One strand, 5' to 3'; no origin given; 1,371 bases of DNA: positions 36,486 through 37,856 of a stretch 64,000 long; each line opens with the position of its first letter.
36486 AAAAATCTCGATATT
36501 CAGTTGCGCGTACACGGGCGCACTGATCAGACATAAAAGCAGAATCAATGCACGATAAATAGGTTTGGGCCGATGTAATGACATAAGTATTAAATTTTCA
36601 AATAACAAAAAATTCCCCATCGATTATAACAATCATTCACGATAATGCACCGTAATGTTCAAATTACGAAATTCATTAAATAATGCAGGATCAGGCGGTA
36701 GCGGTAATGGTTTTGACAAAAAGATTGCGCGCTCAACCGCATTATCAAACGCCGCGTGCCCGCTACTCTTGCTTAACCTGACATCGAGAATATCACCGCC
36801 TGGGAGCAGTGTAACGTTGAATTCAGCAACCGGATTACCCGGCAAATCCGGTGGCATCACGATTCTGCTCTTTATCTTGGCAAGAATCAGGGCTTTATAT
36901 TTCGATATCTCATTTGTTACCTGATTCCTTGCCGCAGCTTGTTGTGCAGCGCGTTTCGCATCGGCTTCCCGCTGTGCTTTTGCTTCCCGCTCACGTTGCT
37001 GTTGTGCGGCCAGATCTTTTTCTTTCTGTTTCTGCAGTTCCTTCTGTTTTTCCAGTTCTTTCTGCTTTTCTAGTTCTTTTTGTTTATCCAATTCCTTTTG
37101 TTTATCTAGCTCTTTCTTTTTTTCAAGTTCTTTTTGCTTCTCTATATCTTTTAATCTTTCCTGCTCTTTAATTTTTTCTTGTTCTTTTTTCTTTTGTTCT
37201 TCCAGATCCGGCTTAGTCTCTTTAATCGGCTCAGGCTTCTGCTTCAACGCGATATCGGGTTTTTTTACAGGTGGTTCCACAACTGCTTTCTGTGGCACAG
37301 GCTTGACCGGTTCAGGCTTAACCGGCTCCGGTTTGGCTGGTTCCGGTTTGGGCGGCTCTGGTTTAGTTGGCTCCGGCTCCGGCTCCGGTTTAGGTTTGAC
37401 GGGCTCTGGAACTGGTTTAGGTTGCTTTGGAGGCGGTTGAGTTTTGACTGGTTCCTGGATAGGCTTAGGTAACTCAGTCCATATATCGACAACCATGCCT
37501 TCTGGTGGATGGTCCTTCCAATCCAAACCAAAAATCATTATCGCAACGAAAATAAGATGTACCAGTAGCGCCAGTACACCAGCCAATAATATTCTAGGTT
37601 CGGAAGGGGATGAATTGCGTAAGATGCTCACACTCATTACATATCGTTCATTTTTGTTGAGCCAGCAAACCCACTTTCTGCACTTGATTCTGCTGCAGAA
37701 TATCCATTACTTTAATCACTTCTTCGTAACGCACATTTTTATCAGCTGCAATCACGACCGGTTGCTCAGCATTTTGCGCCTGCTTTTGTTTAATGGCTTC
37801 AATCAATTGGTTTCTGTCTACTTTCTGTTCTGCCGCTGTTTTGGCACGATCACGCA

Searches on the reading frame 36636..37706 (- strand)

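Call 72: search_protein_families(library=pfam, proteins=[window:36636-37706:-], max_evalue=0.001)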
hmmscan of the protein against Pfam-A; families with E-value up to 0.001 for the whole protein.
window:36636-37706:- (357 aa): 3 families
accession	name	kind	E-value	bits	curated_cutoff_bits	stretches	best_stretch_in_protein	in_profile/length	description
PF13103.11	TonB_2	-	8.2e-18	64.8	22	1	268-341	2-76/85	TonB C terminal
PF06519.16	TolA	-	8.8e-09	35.9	25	1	256-353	2-96/96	TolA C-terminal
PF03544.19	TonB_C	-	0.00061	20.6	24.6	0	296-337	20-61/79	Gram-negative bacterial TonB protein C-terminal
